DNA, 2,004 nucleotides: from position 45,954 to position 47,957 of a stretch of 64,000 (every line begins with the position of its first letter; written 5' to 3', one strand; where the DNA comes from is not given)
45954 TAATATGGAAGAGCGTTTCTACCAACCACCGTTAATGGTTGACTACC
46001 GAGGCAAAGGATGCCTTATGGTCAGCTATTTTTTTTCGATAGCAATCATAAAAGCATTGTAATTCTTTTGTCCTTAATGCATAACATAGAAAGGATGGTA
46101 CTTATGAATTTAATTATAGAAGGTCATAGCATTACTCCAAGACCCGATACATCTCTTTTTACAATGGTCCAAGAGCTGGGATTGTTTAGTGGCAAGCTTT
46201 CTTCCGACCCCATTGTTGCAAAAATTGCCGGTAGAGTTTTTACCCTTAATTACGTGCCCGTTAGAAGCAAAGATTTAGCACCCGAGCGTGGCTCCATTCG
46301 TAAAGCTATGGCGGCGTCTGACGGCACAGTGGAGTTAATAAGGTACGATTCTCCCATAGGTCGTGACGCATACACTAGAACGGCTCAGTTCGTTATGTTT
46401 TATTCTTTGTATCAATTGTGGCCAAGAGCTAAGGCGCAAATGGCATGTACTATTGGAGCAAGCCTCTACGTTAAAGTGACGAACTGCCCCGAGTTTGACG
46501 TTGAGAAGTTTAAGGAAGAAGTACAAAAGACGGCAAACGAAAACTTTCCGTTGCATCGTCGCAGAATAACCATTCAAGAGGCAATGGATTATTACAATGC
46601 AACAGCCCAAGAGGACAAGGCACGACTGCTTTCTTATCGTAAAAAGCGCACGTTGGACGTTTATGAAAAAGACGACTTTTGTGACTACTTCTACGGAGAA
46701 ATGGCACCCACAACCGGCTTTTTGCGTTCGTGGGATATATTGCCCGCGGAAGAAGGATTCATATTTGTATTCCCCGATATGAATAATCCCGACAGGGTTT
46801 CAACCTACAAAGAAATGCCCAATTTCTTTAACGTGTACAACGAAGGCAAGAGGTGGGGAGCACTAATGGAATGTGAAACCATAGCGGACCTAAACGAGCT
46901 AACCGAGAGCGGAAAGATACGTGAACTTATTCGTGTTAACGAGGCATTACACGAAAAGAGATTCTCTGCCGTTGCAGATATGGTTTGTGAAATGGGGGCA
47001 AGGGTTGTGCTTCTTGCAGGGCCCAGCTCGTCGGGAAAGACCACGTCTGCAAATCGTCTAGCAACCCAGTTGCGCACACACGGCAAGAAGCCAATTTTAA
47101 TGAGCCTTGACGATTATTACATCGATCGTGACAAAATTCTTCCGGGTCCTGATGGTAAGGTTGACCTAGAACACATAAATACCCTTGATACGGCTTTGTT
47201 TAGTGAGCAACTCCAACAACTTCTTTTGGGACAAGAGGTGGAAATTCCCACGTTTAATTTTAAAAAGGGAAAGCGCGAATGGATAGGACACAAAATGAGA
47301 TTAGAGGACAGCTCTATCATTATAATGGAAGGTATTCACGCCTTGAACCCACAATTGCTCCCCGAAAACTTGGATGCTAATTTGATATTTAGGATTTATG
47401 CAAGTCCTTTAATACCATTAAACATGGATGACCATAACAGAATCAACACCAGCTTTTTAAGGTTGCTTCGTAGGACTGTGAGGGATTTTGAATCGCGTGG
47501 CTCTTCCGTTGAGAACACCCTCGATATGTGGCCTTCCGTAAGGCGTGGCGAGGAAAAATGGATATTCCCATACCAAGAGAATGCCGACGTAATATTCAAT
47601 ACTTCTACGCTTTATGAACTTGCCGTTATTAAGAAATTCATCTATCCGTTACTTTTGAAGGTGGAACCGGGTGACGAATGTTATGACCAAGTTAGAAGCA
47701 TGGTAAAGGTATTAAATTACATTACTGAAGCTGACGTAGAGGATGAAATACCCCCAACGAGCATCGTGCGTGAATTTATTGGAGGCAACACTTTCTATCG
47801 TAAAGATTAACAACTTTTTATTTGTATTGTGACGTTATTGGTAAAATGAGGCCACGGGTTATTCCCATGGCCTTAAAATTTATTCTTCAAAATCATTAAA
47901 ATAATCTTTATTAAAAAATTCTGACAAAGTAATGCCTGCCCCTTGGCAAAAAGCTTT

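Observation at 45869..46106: Guanine-class purine riboswitch wired as a probable ON switch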

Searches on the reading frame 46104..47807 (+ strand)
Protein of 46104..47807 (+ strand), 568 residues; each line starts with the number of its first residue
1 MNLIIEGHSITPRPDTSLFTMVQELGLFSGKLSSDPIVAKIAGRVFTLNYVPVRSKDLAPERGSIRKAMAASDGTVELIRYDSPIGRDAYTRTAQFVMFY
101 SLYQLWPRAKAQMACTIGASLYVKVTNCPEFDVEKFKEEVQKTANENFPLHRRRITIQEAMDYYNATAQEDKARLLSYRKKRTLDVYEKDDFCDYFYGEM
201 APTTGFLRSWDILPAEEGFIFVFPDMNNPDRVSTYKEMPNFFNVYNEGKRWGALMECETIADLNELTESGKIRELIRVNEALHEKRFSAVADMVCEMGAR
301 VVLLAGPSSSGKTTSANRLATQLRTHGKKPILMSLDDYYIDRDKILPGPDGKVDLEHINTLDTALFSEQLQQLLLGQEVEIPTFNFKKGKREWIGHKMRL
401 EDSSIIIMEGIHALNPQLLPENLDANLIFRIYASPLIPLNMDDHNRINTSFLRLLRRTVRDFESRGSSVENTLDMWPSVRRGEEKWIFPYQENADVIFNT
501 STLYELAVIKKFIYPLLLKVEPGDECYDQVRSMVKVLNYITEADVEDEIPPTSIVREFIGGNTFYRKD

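Call 9: search_protein_families(library=pfam, proteins=[window:46104-47807:+])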
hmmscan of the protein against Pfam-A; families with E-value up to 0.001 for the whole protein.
window:46104-47807:+ (568 aa): 3 families
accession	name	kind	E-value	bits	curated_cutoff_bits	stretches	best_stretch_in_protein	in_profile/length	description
PF00485.24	PRK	-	2.5e-15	57.3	22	1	302-500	2-189/196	Phosphoribulokinase / Uridine kinase family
PF00448.28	SRP54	-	4.1e-05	23.7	22.7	1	300-338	2-40/196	SRP54-type protein, GTPase domain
PF13191.12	AAA_16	-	0.00078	20.4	32.6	0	292-327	17-52/167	AAA ATPase domain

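Call 10: search_protein_families(library=ncbifam, proteins=[window:46104-47807:+])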
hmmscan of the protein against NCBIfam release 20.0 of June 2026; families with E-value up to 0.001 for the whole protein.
window:46104-47807:+ (568 aa): 9 families
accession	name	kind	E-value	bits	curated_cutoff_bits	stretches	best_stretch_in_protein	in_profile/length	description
NF004018.0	PRK05480.1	equivalog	1.3e-26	93.4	180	1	300-508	7-195/210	uridine kinase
TIGR00235.1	udk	equivalog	2.3e-22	79.6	220.3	1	301-507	8-194/207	uridine kinase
NF005655.0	PRK07429.1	subfamily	5.6e-11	42.1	236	1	299-499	6-184/326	phosphoribulokinase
NF006746.0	PRK09270.1-5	subfamily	4.1e-07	29.1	250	1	299-417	21-138/210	nucleoside/nucleotide kinase family protein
NF006744.0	PRK09270.1-3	equivalog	6.8e-06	25.7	281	1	296-385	20-110/213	nucleoside/nucleotide kinase family protein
NF005807.0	PRK07667.1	equivalog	1.2e-05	25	221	1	301-412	19-129/193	kinase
NF005115.0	PRK06547.1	equivalog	2.9e-05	23.5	173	1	288-339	4-51/172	hypothetical protein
TIGR03499.1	FlhF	equivalog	9.9e-05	22.5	174.15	1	278-339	177-240/286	flagellar biosynthesis GTPase FlhF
TIGR00959.1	ffh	equivalog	0.00016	20.7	473.2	1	299-338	99-139/428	signal recognition particle protein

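Call 11: find_homologous_proteins(query=window:46104-47807:+)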
Query window:46104-47807:+ (568 aa): 8000 proteins with E <= 0.001 among 8000 candidates; the best 120 are listed.
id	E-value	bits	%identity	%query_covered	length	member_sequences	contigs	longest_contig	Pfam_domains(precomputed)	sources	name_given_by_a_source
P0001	0.0e+0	1295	99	100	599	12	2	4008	PF00485.25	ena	-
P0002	0.0e+0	1173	89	100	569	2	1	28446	PF00485.25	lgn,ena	-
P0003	0.0e+0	1093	82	100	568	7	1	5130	PF00485.25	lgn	-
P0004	3.8e-291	985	74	100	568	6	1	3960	PF00485.25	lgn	-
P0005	8.9e-291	984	73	100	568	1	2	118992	PF00485.25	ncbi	-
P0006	2.7e-289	979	73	100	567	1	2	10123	PF00485.25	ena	-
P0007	2.3e-288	976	71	100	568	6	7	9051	PF00485.25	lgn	-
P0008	3.1e-288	975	74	99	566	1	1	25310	PF00485.25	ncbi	-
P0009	3.2e-288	975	72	100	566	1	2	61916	PF00485.25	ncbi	-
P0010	3.1e-287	972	72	100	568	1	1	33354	PF00485.25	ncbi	-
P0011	3.4e-287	972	72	100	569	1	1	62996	PF00485.25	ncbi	-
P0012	4.1e-287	972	72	100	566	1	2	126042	PF00485.25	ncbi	-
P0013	1.2e-286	970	72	100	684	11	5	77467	PF00485.25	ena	-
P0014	1.6e-286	970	73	100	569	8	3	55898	PF00485.25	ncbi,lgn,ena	-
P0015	1.6e-285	966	72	100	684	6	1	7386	PF00485.25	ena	-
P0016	3.8e-285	965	71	100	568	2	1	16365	PF00485.25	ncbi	-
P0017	4.7e-285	965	71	100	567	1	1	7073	PF00485.25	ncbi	-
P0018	6.8e-285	964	72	100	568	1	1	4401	PF00485.25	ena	-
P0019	1.0e-284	964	72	100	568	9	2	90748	PF00485.25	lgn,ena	-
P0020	1.2e-284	964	71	100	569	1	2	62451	PF00485.25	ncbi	-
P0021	3.0e-284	962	72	100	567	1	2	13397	PF00485.25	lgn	-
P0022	6.5e-284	961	72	100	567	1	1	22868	PF00485.25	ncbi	-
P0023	7.0e-284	961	71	100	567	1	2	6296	PF00485.25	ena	-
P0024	7.2e-284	961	71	100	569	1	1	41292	PF00485.25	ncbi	-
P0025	1.2e-283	960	71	100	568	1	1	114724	PF00485.25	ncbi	-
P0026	1.5e-283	960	71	100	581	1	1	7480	PF00485.25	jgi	-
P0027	3.0e-283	959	71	99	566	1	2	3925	PF00485.25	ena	-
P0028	4.9e-283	958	71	100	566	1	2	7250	PF00485.25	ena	-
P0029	8.0e-283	958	72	100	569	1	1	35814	PF00485.25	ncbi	-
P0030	8.2e-283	958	70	100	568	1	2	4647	PF00485.25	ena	-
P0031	8.3e-283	957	71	100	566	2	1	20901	PF00485.25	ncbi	-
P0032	1.7e-282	956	71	100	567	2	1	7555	PF00485.25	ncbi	-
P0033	3.7e-282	955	71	100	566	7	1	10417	PF00485.25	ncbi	-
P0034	3.7e-282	955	71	99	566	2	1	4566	PF00485.25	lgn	-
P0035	4.5e-282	955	71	100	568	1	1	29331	PF00485.25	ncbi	-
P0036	5.8e-282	955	72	100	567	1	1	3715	PF00485.25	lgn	-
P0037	1.0e-281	954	70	100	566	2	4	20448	PF00485.25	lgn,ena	-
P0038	2.2e-281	953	71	100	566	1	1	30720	PF00485.25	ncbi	-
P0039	2.5e-281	953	71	100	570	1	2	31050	PF00485.25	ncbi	-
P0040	3.6e-281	952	70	100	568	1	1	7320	PF00485.25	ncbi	-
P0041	4.4e-281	952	70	100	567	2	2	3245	PF00485.25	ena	-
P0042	9.2e-281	951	71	100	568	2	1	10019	PF00485.25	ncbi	-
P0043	1.1e-280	950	70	100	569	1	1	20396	PF00485.25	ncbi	-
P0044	1.4e-280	950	69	100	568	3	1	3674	PF00485.25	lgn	-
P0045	2.2e-280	949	69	100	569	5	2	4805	PF00485.25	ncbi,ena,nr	ncbi:MAG: nucleoside kinase [Clostridia bacterium]|nr:nucleoside kinase [Clostridia bacterium]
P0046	4.3e-280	949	71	100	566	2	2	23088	PF00485.25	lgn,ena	-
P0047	4.5e-280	948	71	99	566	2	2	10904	PF00485.25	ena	-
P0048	5.3e-280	948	70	100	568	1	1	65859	PF00485.25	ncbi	-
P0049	1.1e-279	947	71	100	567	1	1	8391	PF00485.25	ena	-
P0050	1.2e-279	947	71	100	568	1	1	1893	PF00485.25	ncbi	-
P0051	1.2e-279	947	71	100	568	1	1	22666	PF00485.25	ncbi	-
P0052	1.4e-279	947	71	100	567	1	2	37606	PF00485.25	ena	-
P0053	1.9e-279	946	71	100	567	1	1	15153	PF00485.25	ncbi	-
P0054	2.1e-279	946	70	100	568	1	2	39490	PF00485.25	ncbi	-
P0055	2.5e-279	946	70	100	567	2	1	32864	PF00485.25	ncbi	-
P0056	2.5e-279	946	72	100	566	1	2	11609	PF00485.25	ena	-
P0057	2.7e-279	946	70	100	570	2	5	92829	PF00485.25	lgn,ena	-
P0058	3.3e-279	946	70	100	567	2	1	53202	PF00485.25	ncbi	-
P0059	3.6e-279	945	69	100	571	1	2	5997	PF00485.25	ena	-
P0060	4.7e-279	945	70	100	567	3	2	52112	PF00485.25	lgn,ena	-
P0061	5.0e-279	945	71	100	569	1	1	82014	PF00485.25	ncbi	-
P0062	5.1e-279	945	70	100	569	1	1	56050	PF00485.25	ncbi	-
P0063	5.6e-279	945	71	100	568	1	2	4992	PF00485.25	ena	-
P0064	8.8e-279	944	70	100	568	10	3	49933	PF00485.25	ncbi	-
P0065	1.6e-278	943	72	100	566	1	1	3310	PF00485.25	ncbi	-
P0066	2.1e-278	943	70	100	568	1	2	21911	PF00485.25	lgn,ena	-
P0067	3.5e-278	942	69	100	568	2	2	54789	PF00485.25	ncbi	-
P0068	4.4e-278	942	69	100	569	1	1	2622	PF00485.25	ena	-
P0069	4.9e-278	942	71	100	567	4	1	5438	PF00485.25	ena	-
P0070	5.0e-278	942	71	100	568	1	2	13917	PF00485.25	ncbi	-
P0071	5.2e-278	942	69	100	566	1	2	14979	PF00485.25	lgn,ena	-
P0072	7.9e-278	941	70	100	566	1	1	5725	PF00485.25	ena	-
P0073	8.4e-278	941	70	100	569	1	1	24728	PF00485.25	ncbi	-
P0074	9.4e-278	941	69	100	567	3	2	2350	PF00485.25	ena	-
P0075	1.2e-277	940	70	100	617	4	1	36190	PF00485.25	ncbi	-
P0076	1.2e-277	940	70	100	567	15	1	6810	PF00485.25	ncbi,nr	ncbi:MAG: nucleoside kinase [Clostridia bacterium]|nr:nucleoside kinase [Clostridia bacterium]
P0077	1.3e-277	940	70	100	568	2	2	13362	PF00485.25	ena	-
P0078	1.4e-277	940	70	100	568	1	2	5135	PF00485.25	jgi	-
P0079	1.4e-277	940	71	100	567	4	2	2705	PF00485.25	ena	-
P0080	1.4e-277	940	71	100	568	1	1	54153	PF00485.25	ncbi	-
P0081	1.5e-277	940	71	100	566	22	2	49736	PF00485.25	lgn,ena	-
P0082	1.8e-277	940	71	100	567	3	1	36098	PF00485.25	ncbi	-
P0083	2.0e-277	940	69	100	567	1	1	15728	PF00485.25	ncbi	-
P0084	2.9e-277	939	69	100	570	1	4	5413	PF00485.25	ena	-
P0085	4.0e-277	939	71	100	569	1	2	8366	PF00485.25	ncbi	-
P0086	5.2e-277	938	69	100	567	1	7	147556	PF00485.25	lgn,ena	-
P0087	5.6e-277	938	70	100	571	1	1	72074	PF00485.25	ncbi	-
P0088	6.9e-277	938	69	100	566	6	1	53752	PF00485.25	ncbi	ncbi:MAG: nucleoside kinase [Eubacteriales bacterium]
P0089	9.9e-277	937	71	100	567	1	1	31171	PF00485.25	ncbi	-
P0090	1.2e-276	937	70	100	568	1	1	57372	PF00485.25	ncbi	-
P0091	1.8e-276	937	69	100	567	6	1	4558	PF00485.25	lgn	-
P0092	1.9e-276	937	70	100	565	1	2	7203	PF00485.25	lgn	-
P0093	2.0e-276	936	70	100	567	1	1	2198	PF00485.25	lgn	-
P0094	2.0e-276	936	70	100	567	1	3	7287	PF00485.25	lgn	-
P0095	4.2e-276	935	70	100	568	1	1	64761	PF00485.25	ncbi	-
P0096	4.7e-276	935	68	100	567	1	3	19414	PF00485.25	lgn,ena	-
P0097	4.8e-276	935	69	100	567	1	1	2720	PF00485.25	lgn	-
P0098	5.8e-276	935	69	100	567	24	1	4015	PF00485.25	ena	-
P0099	7.3e-276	935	69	100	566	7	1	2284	PF00485.25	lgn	-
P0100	7.7e-276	934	69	100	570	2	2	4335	PF00485.25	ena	-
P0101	9.9e-276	934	70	100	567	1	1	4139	PF00485.25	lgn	-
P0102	1.0e-275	934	71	100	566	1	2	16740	PF00485.25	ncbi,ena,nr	ncbi:MAG: nucleoside kinase [Clostridia bacterium]|nr:nucleoside kinase [Clostridia bacterium]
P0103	1.1e-275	934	70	100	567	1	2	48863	PF00485.25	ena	-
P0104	1.3e-275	934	68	100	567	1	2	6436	PF00485.25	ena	-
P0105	1.3e-275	934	70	100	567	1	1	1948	PF00485.25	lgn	-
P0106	1.7e-275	933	69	100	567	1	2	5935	PF00485.25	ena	-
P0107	1.8e-275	933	70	100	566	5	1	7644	PF00485.25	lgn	-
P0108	1.8e-275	933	70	100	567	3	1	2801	PF00485.25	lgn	-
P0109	1.8e-275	933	68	100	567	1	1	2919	PF00485.25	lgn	-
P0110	2.4e-275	933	68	100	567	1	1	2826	PF00485.25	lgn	-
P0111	3.2e-275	932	69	100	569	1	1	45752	PF00485.25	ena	-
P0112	3.4e-275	932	70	100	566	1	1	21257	PF00485.25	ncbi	-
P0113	3.7e-275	932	70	100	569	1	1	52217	PF00485.25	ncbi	-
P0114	3.7e-275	932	69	100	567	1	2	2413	PF00485.25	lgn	-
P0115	3.9e-275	932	69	100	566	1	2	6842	PF00485.25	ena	-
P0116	4.8e-275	932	70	100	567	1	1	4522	PF00485.25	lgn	-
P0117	5.6e-275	932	70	100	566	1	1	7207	PF00485.25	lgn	-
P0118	6.0e-275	932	70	100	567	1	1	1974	PF00485.25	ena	-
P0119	7.1e-275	931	69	100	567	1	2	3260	PF00485.25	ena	-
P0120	8.2e-275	931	70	100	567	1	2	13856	PF00485.25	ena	-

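Call 17: find_related_loci(query=window:46104-47807:+, collection=genome_contigs, flank=3000)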
Query window:46104-47807:+ (568 aa) in genome_contigs; peptide patterns used: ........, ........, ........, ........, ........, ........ (x = any residue, [..] = any of these).
599 stretches matched a pattern (row limit reached: there are more); 590 encode a relative of the query (tblastn E <= 1e-3); the best 80 are kept; 80 distinct loci.
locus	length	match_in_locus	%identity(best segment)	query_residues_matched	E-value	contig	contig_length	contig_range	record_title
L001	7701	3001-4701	70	1-567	0e+0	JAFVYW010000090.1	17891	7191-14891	MAG: Clostridia bacterium isolate RGIG5520 Sheep_Colon.Co__c2149585, whole genome shotgun sequence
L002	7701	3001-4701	69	1-567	0e+0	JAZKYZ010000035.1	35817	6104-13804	MAG: Eubacteriales bacterium isolate T1900045094_TC20190088.MAGScoT_cleanbin_000002 SGB_4727_k141_2023694, whole genome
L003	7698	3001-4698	69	1-566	0e+0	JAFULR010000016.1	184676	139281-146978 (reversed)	MAG: Clostridia bacterium isolate RGIG4608 Roe_deer_Rectum-3__c2178, whole genome shotgun sequence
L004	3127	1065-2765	67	1-567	0e+0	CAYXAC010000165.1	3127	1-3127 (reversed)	MAG TPA_asm: uncultured Ruminococcus sp. isolate SRP315200_co1_924 genome assembly, contig: NODE_82493_length_3127_cov_5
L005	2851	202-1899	69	1-566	0e+0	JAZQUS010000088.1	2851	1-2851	MAG: Eubacteriales bacterium isolate T1900045180_TC20190176.MAGScoT_cleanbin_000012 SGB_5227_k141_1905246, whole genome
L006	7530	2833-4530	67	1-566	0e+0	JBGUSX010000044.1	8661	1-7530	MAG: Eubacteriales bacterium isolate fecal_MAG_83 fecal_MAG_83_contig_0044, whole genome shotgun sequence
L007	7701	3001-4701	69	1-567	0e+0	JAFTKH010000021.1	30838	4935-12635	MAG: Clostridia bacterium isolate RGIG3896 Roe_deer_Cecum-2__c240367, whole genome shotgun sequence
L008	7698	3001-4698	64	1-566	0e+0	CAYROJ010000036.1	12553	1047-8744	MAG TPA_asm: uncultured Oscillospiraceae bacterium isolate SRP350583_co2_5 genome assembly, contig: NODE_7477_length_125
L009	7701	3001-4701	68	1-567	0e+0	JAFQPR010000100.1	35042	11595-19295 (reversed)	MAG: Clostridia bacterium isolate RGIG2037 Goat_Colon-1__c870216, whole genome shotgun sequence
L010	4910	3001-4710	54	1-566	0e+0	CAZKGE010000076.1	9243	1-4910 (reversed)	MAG TPA_asm: uncultured Oscillospiraceae bacterium isolate SRP263991_co4_135 genome assembly, contig: NODE_12134_length_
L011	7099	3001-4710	51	1-566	0e+0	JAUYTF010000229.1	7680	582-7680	MAG: Eubacteriales bacterium isolate C8_concoct.bin.70 C8_k141_230360, whole genome shotgun sequence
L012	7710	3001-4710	50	1-566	0e+0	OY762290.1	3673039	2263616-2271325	MAG: Christensenellaceae bacterium isolate 20c35e01-8a7f-49ef-9147-7de253b6e4f4 genome assembly, chromosome: 1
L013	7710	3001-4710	51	1-566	0e+0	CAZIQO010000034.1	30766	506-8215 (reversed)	MAG TPA_asm: uncultured Oscillospiraceae bacterium isolate binchicken_co108_142 genome assembly, contig: NODE_2943_lengt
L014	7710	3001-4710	52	1-566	0e+0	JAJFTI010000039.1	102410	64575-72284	MAG: Eubacteriales bacterium isolate bin.182 k141_569291, whole genome shotgun sequence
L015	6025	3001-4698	66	1-566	0e+0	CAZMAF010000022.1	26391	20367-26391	MAG TPA_asm: uncultured Lachnospiraceae bacterium isolate SRP315200_co1_648 genome assembly, contig: NODE_2930_length_26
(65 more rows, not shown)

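Call 25: find_encoding_contigs(protein=P0002, flank=3000, max_places=3)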
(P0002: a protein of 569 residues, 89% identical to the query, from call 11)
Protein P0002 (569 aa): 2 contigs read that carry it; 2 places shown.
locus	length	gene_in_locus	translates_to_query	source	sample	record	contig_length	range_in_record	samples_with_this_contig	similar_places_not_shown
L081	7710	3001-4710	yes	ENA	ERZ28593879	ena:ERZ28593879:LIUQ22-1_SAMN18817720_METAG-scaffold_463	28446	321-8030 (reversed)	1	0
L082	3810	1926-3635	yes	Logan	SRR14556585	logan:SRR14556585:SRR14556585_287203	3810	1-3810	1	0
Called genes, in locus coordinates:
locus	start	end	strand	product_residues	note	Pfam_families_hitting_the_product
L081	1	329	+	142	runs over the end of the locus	-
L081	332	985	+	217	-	PF13483:Lactamase_B_3, PF12706:Lactamase_B_2 (weak)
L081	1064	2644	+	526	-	PF07497:Rho_RNA_bind, PF00006:ATP-synt_ab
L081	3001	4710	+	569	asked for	PF00485:PRK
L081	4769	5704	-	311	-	PF01116:F_bP_aldolase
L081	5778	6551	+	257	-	PF06325:PrmA (weak), PF02475:TRM5-TYW2_MTfase, PF05175:MTS, PF13649:Methyltransf_25 (weak), PF13847:Methyltransf_31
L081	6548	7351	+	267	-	PF00590:TP_methylase, PF23016:RsmI_C (faint)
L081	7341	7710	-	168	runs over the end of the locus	PF07670:Gate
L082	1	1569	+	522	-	?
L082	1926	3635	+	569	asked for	PF00485:PRK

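Call 26: find_encoding_contigs(protein=P0003, flank=3000, max_places=3)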
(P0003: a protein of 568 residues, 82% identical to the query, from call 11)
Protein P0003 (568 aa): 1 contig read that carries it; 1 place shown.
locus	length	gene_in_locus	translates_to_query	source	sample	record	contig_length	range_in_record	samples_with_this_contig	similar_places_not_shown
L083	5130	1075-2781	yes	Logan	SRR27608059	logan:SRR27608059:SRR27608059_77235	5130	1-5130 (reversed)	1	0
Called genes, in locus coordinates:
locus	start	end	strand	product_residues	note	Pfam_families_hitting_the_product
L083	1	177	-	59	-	?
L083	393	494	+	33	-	-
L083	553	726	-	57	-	-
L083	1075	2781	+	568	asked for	PF00485:PRK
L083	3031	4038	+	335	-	-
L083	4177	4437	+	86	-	-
